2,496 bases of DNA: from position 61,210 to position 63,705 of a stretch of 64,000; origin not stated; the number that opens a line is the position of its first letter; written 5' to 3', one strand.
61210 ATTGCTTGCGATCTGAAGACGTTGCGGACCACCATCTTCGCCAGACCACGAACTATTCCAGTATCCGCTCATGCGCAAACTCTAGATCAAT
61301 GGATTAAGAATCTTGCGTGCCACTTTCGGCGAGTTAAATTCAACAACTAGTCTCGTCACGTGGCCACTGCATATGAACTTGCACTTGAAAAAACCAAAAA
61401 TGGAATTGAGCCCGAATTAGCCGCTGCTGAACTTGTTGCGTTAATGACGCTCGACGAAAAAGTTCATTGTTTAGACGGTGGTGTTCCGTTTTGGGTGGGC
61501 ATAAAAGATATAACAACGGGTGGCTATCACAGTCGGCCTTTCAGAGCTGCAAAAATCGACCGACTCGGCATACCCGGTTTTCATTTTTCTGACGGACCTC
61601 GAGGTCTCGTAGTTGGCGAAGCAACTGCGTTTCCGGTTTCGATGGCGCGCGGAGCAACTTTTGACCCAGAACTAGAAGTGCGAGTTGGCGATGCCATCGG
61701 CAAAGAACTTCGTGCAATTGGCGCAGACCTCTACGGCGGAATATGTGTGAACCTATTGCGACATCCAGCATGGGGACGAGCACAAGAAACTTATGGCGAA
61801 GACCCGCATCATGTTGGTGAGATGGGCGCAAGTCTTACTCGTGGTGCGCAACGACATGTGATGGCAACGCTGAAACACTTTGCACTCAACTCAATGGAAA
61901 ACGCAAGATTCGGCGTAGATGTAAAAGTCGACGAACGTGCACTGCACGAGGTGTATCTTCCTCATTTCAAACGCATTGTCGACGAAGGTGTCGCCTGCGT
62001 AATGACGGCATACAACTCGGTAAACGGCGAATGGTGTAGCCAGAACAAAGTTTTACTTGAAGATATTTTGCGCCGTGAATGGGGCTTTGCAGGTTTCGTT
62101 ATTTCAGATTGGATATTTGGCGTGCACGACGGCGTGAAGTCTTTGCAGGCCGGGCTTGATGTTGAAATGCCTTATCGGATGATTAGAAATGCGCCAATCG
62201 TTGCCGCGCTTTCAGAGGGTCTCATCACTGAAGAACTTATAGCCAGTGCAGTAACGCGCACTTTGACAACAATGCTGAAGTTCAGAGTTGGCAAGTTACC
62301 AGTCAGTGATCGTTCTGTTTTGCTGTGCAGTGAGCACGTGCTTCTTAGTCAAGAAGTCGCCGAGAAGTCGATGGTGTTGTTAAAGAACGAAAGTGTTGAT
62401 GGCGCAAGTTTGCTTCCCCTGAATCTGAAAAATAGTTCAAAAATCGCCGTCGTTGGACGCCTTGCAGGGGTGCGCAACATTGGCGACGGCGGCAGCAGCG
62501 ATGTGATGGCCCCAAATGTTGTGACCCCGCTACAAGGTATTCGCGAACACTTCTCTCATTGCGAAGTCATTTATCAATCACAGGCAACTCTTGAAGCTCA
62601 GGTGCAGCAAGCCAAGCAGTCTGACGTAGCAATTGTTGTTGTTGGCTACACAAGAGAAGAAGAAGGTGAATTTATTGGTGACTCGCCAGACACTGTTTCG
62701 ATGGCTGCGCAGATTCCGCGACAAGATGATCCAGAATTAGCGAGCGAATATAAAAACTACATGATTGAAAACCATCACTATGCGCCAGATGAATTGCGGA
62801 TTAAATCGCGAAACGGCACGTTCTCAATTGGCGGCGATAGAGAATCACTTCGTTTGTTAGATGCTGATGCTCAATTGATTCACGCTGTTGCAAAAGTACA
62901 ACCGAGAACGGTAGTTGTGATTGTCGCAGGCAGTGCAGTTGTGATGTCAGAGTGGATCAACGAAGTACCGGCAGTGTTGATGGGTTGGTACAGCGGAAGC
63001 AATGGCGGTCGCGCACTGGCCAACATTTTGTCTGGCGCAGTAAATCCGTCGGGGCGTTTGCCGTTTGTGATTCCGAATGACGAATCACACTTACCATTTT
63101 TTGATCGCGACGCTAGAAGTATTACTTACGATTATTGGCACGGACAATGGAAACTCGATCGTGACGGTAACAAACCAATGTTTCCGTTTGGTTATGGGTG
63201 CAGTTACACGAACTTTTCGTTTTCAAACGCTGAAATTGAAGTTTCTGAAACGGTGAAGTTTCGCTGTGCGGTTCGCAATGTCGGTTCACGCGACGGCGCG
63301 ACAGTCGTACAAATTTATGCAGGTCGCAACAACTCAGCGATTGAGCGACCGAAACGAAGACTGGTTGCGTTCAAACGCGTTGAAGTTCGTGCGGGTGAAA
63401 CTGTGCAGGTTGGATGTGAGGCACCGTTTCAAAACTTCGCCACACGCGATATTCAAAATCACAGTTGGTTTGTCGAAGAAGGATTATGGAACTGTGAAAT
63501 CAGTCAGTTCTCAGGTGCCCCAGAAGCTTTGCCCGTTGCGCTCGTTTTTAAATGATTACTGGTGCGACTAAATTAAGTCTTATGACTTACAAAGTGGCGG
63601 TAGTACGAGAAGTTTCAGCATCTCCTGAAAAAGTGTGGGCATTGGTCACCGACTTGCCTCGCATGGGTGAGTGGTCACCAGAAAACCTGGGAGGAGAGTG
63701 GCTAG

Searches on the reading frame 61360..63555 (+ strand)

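Call 57: search_protein_families(library=pfam, proteins=[window:61360-63555:+], max_evalue=0.001)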
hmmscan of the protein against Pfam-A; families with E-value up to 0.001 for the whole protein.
window:61360-63555:+ (731 aa): 3 families
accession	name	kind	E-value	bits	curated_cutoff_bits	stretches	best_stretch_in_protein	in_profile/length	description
PF01915.27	Glyco_hydro_3_C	-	7.9e-50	170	31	1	338-616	1-200/200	Glycosyl hydrolase family 3 C-terminal domain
PF00933.27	Glyco_hydro_3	-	1.7e-41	143.2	27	1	65-303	56-315/316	Glycosyl hydrolase family 3 N terminal domain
PF14310.12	Fn3-like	-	6e-13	49.2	25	1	649-714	2-67/71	Fibronectin type III-like domain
